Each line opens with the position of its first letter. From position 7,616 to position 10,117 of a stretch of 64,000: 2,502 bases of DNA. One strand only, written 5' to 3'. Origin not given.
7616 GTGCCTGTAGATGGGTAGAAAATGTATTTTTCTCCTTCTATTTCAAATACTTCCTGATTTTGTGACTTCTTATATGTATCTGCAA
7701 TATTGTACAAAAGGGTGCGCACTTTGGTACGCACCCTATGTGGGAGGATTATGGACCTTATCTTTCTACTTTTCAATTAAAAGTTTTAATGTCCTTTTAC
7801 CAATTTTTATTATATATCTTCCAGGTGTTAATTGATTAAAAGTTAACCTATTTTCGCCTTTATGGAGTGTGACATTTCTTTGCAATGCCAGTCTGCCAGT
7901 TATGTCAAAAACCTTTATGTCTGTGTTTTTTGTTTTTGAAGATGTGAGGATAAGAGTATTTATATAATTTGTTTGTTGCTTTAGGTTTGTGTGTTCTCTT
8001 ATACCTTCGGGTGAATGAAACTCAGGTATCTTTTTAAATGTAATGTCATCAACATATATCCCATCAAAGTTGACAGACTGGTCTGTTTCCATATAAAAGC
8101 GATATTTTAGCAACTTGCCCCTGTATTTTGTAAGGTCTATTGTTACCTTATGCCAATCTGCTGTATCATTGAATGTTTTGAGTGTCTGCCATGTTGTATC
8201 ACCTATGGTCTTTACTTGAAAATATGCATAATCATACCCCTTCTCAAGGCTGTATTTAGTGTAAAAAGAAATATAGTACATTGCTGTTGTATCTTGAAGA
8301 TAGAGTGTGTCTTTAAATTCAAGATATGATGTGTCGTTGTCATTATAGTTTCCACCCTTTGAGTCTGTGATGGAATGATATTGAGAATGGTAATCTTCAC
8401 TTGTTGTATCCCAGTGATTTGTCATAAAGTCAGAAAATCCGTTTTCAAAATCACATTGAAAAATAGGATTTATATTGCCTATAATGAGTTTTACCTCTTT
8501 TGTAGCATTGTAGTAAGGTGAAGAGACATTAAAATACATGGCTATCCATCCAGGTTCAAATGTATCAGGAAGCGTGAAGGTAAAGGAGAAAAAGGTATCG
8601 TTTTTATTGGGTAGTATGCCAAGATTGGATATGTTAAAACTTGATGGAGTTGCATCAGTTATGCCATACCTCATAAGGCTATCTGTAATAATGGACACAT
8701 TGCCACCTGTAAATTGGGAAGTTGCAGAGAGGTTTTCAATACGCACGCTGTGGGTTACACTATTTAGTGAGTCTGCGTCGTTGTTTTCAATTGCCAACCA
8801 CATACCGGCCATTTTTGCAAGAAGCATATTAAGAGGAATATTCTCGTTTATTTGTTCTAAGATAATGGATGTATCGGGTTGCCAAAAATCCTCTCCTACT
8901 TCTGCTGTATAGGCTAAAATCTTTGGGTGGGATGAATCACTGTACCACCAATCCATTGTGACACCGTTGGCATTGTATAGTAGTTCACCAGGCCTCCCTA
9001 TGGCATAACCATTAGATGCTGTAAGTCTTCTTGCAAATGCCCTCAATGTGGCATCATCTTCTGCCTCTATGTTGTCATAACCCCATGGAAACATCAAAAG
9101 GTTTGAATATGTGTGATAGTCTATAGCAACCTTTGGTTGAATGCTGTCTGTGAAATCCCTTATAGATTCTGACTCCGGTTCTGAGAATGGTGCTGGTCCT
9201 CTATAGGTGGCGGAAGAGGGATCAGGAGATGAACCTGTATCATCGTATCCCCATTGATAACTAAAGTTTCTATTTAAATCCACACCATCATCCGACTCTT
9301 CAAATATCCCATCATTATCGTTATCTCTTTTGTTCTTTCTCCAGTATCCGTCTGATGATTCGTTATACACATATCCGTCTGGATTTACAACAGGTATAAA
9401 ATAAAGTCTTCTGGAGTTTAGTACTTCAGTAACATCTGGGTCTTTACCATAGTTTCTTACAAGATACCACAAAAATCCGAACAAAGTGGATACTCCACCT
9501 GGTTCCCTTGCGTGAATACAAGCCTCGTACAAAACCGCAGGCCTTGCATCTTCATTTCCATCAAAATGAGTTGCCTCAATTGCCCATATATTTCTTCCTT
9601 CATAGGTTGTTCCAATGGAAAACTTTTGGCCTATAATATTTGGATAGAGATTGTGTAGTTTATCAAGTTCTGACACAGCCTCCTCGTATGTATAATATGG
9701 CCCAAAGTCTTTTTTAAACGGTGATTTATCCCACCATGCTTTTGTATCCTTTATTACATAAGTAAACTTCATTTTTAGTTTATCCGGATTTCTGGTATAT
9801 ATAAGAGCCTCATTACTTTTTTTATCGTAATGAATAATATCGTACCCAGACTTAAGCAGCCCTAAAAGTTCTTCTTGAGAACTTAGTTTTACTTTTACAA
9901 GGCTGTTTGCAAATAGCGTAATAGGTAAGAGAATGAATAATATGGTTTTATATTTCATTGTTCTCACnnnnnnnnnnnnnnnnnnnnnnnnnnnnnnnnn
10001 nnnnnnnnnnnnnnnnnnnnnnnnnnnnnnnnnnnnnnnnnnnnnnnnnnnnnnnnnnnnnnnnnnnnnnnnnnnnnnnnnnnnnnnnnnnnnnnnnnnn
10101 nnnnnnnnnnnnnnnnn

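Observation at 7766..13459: Operon of three tandem amidohydrolase paralogs followed by a T9SS-type secreted M14 carboxypeptidase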

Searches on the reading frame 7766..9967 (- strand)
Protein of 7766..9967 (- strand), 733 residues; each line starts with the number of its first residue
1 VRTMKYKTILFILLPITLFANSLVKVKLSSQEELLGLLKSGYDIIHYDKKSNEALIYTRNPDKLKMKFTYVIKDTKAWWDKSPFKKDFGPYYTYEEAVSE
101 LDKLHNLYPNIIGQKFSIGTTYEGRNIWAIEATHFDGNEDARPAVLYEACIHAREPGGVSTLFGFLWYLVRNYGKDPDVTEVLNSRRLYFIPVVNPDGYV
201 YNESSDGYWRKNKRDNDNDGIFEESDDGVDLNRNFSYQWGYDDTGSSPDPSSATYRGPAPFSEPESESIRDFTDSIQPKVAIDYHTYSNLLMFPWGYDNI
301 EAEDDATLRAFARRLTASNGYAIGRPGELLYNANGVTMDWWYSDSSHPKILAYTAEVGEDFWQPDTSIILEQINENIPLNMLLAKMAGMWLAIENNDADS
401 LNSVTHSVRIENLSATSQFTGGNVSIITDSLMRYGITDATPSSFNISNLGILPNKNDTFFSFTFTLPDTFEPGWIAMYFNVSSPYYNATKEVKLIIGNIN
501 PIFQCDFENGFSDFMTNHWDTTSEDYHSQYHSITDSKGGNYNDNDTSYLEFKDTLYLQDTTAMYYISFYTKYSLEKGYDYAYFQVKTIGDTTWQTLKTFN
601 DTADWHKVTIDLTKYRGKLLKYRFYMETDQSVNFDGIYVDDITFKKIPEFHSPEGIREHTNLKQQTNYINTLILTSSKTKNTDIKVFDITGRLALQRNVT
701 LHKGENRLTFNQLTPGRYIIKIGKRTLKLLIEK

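Call 3: search_protein_families(library=pfam, proteins=[window:7766-9967:-], max_evalue=0.01)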
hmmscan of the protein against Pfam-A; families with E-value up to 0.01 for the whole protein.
window:7766-9967:- (733 aa): 3 families
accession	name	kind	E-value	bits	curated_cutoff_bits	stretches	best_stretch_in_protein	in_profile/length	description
PF00246.29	Peptidase_M14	-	4.4e-65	220.6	21.6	1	99-374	3-281/286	Zinc carboxypeptidase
PF20773.4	InhA-like_MAM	-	3e-07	30.6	26.9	1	566-643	67-161/191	Immune inhibitor A-like, MAM domain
PF18962.6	Por_Secre_tail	-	2.3e-05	25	27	1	674-726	14-66/75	Secretion system C-terminal sorting domain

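Call 4: search_protein_families(library=ncbifam, proteins=[window:7766-9967:-], max_evalue=0.01)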
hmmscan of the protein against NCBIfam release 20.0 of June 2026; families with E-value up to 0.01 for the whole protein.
window:7766-9967:- (733 aa): 2 families
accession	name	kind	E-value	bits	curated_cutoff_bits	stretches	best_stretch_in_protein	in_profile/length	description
TIGR04183.1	Por_Secre_tail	domain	1.8e-05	24.6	23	1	671-729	10-69/72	T9SS type A sorting domain-containing protein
NF038112.1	myxo_dep_M36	subfamily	0.0042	14.2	1500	1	603-649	1124-1171/1604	myxosortase-dependent M36 family metallopeptidase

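Call 33: search_solved_structures(query=window:7766-9958:-, max_evalue=0.00001, show_alignments=1)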
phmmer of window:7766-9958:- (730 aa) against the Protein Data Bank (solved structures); distinct sequences matched with E-value up to 0.00001: 53.
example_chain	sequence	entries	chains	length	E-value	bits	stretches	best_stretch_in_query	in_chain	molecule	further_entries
3qnv_A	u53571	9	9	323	1e-47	166.4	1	87-361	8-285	Carboxypeptidase T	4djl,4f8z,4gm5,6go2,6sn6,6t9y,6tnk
1obr_A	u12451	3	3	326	1e-47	166.4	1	87-361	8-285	CARBOXYPEPTIDASE T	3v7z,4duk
3prt_A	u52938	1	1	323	1.5e-47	165.9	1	87-361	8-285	Carboxypeptidase T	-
4iav_A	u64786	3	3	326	1.5e-47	165.9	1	87-361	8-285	Carboxypeptidase T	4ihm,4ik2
6f79_A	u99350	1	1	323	2e-47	165.4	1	87-361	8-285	Carboxypeptidase T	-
6f6q_A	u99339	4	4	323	1.2e-46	162.9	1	87-361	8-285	Carboxypeptidase T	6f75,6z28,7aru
3v38_A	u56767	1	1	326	1.2e-46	162.9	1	87-361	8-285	Carboxypeptidase T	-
7aqp_A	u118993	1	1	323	1.9e-46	162.2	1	87-361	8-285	Carboxypeptidase T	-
8qvo_A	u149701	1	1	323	4.9e-46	160.9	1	87-361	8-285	Carboxypeptidase T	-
1dtd_A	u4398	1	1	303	5.6e-38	134.2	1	84-340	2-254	CARBOXYPEPTIDASE A2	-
1aye_A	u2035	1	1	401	1.1e-37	133.3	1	84-340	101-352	PROCARBOXYPEPTIDASE A2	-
2boa_A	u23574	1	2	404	3.9e-35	124.8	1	79-342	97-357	CARBOXYPEPTIDASE A4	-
4a94_A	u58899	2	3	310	5.2e-35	124.4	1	83-342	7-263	CARBOXYPEPTIDASE A4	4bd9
2bo9_A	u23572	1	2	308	7.4e-35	123.9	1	84-342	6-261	CARBOXYPEPTIDASE A4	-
2pcu_A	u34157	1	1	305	7.9e-35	123.8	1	84-342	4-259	Carboxypeptidase A4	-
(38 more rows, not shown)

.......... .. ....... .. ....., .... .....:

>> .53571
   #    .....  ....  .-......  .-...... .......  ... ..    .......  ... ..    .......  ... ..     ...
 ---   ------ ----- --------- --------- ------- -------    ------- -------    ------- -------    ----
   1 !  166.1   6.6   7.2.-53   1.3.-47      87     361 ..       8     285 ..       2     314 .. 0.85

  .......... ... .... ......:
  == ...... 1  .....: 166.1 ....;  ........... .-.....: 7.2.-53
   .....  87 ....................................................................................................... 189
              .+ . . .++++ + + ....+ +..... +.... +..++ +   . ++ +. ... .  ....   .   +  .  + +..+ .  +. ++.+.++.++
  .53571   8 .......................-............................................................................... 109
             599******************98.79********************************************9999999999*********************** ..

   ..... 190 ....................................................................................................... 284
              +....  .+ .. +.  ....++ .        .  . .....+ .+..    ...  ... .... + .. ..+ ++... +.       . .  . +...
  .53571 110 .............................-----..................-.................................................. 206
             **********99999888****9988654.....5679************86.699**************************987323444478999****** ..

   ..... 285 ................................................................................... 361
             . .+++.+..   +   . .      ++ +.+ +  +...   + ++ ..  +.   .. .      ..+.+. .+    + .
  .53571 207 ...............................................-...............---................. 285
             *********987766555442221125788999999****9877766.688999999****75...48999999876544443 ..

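Call 59: find_homologous_proteins(query=window:7766-9958:-, max_evalue=1e-20)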
Query window:7766-9958:- (730 aa): 4570 proteins with E <= 1e-20 among 8000 candidates; the best 120 are listed.
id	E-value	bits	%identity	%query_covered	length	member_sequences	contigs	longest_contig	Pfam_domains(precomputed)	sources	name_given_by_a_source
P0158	0.0e+0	1677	98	100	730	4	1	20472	PF00246.30,PF20773.6,PF18962.8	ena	-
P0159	0.0e+0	1226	70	100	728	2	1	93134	PF00246.30,PF20773.6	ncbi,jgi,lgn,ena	-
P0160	0.0e+0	1213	70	98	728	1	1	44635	PF00246.30,PF20773.6,PF18962.8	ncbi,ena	-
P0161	0.0e+0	1125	65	100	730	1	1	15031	PF00246.30,PF20773.6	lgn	-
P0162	8.6e-291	985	60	98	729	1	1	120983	PF00246.30,PF20773.6,PF18962.8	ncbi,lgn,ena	-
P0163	1.6e-290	984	60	98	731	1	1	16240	PF00246.30,PF20773.6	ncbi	-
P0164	2.3e-210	719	59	76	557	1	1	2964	PF00246.30,PF20773.6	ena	-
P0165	8.2e-167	575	42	94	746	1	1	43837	PF00246.30,PF20773.6,PF18962.8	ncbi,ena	-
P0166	1.3e-165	571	41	98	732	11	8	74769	PF00246.30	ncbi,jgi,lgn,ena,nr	ncbi:MAG: hypothetical protein DRQ02_12475 [Candidatus Latescibacterota bacterium]|nr:MAG: hypotheti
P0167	9.7e-165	568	40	99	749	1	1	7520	PF00246.30,PF20773.6,PF18962.8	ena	-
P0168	1.5e-164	568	41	99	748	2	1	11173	PF00246.30,PF20773.6,PF18962.8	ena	-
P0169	2.1e-163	564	41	99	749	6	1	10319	PF00246.30,PF20773.6,PF18962.8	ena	-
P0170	5.3e-163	563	40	98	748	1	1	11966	PF00246.30,PF20773.6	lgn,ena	-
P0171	6.9e-162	559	39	100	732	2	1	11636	PF00246.30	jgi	-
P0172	8.6e-157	542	40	97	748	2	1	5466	PF00246.30,PF20773.6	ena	-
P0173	5.8e-145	503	41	87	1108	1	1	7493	PF00246.30,PF20773.6,PF18962.8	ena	-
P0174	2.1e-142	494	41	87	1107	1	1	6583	PF00246.30,PF20773.6,PF18962.8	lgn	-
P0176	7.9e-141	489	37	98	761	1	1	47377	PF00246.30,PF18962.8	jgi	jgi:hypothetical protein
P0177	1.7e-139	485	38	96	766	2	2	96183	PF00246.30,PF20773.6,PF18962.8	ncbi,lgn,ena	-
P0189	1.4e-129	452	39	85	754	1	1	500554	PF00246.30,PF20773.6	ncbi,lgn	ncbi:MAG: M14 family zinc carboxypeptidase [Candidatus Hydrothermales bacterium]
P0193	7.1e-127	443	44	68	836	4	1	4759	PF00246.30,PF18962.8,PF13860.13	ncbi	-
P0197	7.4e-124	433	45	62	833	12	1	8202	PF00246.30,PF18962.8,PF06119.20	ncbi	-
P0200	7.3e-122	427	42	69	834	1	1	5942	PF00246.30,PF18962.8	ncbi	-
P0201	7.6e-122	426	34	99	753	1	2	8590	PF00246.30,PF20773.6,PF18962.8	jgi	-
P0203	2.0e-120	422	44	62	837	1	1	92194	PF00246.30,PF18962.8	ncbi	-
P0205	4.0e-109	384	35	89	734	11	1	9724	PF00246.30,PF18962.8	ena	-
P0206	1.8e-108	382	38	77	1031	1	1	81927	PF07679.23,PF00246.30,PF13927.13,PF20773.6,PF18962.8,PF19081.7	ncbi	-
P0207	2.1e-108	382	39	77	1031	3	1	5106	PF00246.30,PF13927.13,PF20773.6,PF18962.8,PF19081.7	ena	-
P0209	5.9e-108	381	36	89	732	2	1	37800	PF00246.30,PF18962.8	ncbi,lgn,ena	-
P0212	9.0e-107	377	36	89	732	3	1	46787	PF00246.30,PF18962.8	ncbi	-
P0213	7.3e-106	374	35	90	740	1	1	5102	PF00246.30,PF18962.8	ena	-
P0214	1.8e-105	372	34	90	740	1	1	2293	PF00246.30,PF18962.8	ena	-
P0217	3.4e-105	371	36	88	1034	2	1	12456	PF07679.23,PF00246.30,PF13927.13,PF20773.6,PF18962.8,PF19081.7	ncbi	-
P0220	7.8e-103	364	35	88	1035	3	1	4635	PF07679.23,PF00246.30,PF13927.13,PF20773.6,PF18962.8,PF19081.7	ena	-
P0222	5.5e-101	358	35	89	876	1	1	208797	PF00246.30,PF20773.6,PF18962.8,PF13860.13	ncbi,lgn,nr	ncbi:T9SS type A sorting domain-containing protein [candidate division TA06 bacterium]|nr:T9SS type 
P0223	2.6e-100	355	34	88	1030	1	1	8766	PF07679.23,PF00246.30,PF13927.13,PF20773.6,PF18962.8,PF19081.7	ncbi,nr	ncbi:MAG: T9SS type A sorting domain-containing protein [Chlorobi bacterium]|nr:T9SS type A sorting 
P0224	3.1e-100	355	35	88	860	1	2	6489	PF07679.23,PF00246.30,PF13927.13,PF20773.6,PF18962.8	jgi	-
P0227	1.5e-98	349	34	87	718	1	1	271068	PF00246.30,PF18962.8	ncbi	-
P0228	2.8e-98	349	32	98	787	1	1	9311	PF00246.30,PF20773.6,PF18962.8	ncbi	-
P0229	1.1e-97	347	33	89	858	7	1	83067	PF00246.30,PF20773.6,PF18962.8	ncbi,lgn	-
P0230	1.1e-97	347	31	98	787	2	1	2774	PF00246.30,PF20773.6,PF18962.8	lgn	-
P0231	2.0e-97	346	37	76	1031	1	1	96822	PF07679.23,PF00246.30,PF13927.13,PF20773.6,PF18962.8,PF19081.7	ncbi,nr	ncbi:MAG: immune inhibitor A [Bacteroidales bacterium]|nr:immune inhibitor A [Bacteroidales bacteriu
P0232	3.6e-97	345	34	87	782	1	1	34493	PF00246.30,PF20773.6,PF18962.8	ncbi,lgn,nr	ncbi:MAG: immune inhibitor A [Bacteroidales bacterium]|nr:immune inhibitor A [Bacteroidales bacteriu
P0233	5.5e-97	344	32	100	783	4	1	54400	PF00246.30,PF20773.6,PF18962.8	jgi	jgi:hypothetical protein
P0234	5.9e-97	344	34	88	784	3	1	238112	PF00246.30,PF20773.6,PF18962.8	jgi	-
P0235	1.2e-96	343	32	97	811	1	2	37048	PF00246.30,PF20773.6,PF18962.8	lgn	-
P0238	3.7e-96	342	36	80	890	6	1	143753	PF00246.30,PF20773.6,PF18962.8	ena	-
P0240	5.0e-96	341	34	88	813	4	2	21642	PF00246.30,PF20773.6,PF18962.8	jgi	jgi:hypothetical protein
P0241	1.9e-95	339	37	75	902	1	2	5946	PF00246.30,PF20773.6,PF18962.8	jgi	jgi:hypothetical protein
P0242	2.0e-95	339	35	87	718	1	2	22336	PF00246.30,PF18962.8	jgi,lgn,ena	-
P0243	2.5e-95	339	32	98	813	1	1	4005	PF00246.30,PF20773.6,PF18962.8,PF13860.13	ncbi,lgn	-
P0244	3.5e-95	338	37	76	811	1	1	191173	PF00246.30,PF20773.6,PF18962.8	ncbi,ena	-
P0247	6.0e-95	338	34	86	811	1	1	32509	PF00246.30,PF20773.6,PF18962.8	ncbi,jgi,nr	ncbi:MAG: T9SS type A sorting domain-containing protein [Chlorobi bacterium]|nr:T9SS type A sorting 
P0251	2.7e-94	335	34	88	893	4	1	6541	PF00246.30,PF20773.6,PF18962.8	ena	-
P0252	2.8e-94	335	31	88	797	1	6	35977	PF00246.30,PF20773.6,PF18962.8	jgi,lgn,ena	jgi:carboxypeptidase T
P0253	2.9e-94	335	34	87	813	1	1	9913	PF00246.30,PF20773.6,PF18962.8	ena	-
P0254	2.9e-94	335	34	87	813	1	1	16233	PF00246.30,PF20773.6,PF18962.8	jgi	-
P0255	3.2e-94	335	35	88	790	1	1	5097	PF00246.30,PF20773.6,PF18962.8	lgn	-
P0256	3.5e-94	335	32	98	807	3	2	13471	PF00246.30,PF20773.6,PF18962.8,PF13860.13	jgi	-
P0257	3.8e-94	335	36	77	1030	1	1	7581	PF00246.30,PF13927.13,PF20773.6,PF18962.8,PF19081.7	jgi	jgi:carboxypeptidase T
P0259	9.2e-94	334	38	76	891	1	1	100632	PF00246.30,PF20773.6,PF18962.8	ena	-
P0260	1.4e-93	333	32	87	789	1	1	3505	PF00246.30,PF20773.6,PF18962.8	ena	-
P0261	1.7e-93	333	34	76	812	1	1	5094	PF00246.30,PF20773.6,PF18962.8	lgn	-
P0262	2.1e-93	332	34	85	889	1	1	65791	PF00246.30,PF20773.6,PF18962.8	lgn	-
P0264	2.5e-93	332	32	87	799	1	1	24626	PF00246.30,PF20773.6,PF18962.8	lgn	-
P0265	2.8e-93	332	32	93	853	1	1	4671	PF00246.30,PF20773.6,PF18962.8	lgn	-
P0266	3.5e-93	332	36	76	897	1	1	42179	PF00246.30,PF20773.6,PF18962.8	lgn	-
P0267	4.0e-93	332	34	87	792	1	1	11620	PF00246.30,PF20773.6,PF18962.8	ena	-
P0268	4.4e-93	331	34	88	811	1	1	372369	PF00246.30,PF20773.6,PF18962.8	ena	-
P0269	5.7e-93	331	36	77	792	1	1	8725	PF00246.30,PF20773.6,PF18962.8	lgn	-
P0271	6.6e-93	331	35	85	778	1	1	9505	PF00246.30,PF20773.6,PF18962.8,PF13860.13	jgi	-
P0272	6.7e-93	331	36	77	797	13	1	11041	PF00246.30,PF20773.6,PF18962.8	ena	-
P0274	8.1e-93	331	33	87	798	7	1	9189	PF00246.30,PF20773.6,PF18962.8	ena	-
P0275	8.1e-93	331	34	85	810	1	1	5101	PF00246.30,PF20773.6,PF18962.8,PF13860.13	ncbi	-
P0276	1.0e-92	330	33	88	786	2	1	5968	PF00246.30,PF20773.6,PF18962.8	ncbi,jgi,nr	ncbi:MAG: hypothetical protein FJY07_03080 [Bacteroidetes bacterium]|nr:hypothetical protein [Bacter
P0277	1.1e-92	330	35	76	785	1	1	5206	PF00246.30,PF20773.6,PF18962.8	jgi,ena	-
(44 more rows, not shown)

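Call 60: find_encoding_contigs(protein=P0189, flank=6000, max_places=1)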
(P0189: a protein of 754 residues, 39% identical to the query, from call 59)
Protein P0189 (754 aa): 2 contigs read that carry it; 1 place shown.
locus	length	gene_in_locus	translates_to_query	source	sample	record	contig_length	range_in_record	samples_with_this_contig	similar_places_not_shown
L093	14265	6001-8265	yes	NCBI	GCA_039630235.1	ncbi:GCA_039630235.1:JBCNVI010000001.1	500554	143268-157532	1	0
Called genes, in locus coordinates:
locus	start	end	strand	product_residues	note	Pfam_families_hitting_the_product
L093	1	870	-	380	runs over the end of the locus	PF07690:MFS_1, PF12832:MFS_1_like, PF00083:Sugar_tr, PF07690:MFS_1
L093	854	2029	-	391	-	PF01306:LacY_symp (faint), PF07690:MFS_1, PF12832:MFS_1_like, PF13347:MFS_2 (weak), PF05977:MFS_3 (weak), PF07690:MFS_1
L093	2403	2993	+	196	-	PF01596:Methyltransf_3, PF13578:Methyltransf_24 (weak)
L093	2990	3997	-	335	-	PF00586:AIRS, PF02769:AIRS_C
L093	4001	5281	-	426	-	PF01029:NusB, PF01189:Methyltr_RsmB-F, PF01728:FtsJ (weak)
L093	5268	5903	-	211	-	PF21948:LplA-B_cat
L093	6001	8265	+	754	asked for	PF00246:Peptidase_M14, PF20773:InhA-like_MAM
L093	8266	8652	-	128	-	-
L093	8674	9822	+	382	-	PF01134:GIDA (faint), PF01266:DAO (faint), PF01494:FAD_binding_3 (weak), PF03486:HI0933_like (weak), PF07992:Pyr_redox_2 (weak), PF13738:Pyr_redox_3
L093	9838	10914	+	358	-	-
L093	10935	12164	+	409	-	PF05221:AdoHcyase, PF00670:AdoHcyase_NAD, PF02826:2-Hacid_dh_C, PF07991:KARI_N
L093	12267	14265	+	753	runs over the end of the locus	PF00317:Ribonuc_red_lgN, PF02867:Ribonuc_red_lgC, PF12637:TSCPD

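Call 61: find_encoding_contigs(protein=P0165, flank=6000, max_places=1)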
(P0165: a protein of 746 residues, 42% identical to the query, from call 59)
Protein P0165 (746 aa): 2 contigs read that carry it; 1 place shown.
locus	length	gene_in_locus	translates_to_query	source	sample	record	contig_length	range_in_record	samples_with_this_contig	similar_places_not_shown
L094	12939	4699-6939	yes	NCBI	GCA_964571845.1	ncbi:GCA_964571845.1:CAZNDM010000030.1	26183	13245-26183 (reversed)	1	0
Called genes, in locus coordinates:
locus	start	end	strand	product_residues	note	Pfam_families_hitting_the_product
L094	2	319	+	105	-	?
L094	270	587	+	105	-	-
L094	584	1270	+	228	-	PF04474:DUF554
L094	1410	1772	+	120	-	PF22747:Zn_ribbon_DUF2089, PF09862:DUF2089, PF22746:SHOCT-like_DUF2089-C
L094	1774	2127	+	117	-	PF22746:SHOCT-like_DUF2089-C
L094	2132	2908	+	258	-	-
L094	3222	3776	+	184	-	PF00005:ABC_tran (weak), PF13304:AAA_21 (weak)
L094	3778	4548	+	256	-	-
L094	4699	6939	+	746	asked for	PF00246:Peptidase_M14, PF20773:InhA-like_MAM, PF18962:Por_Secre_tail (weak)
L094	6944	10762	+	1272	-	PF08126:Propeptide_C25, PF01364:Peptidase_C25, PF18962:Por_Secre_tail (weak), PF13860:FlgD_ig (weak)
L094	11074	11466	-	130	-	-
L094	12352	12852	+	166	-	-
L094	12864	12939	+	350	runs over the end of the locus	PF13477:Glyco_trans_4_2, PF00534:Glycos_transf_1, PF13692:Glyco_trans_1_4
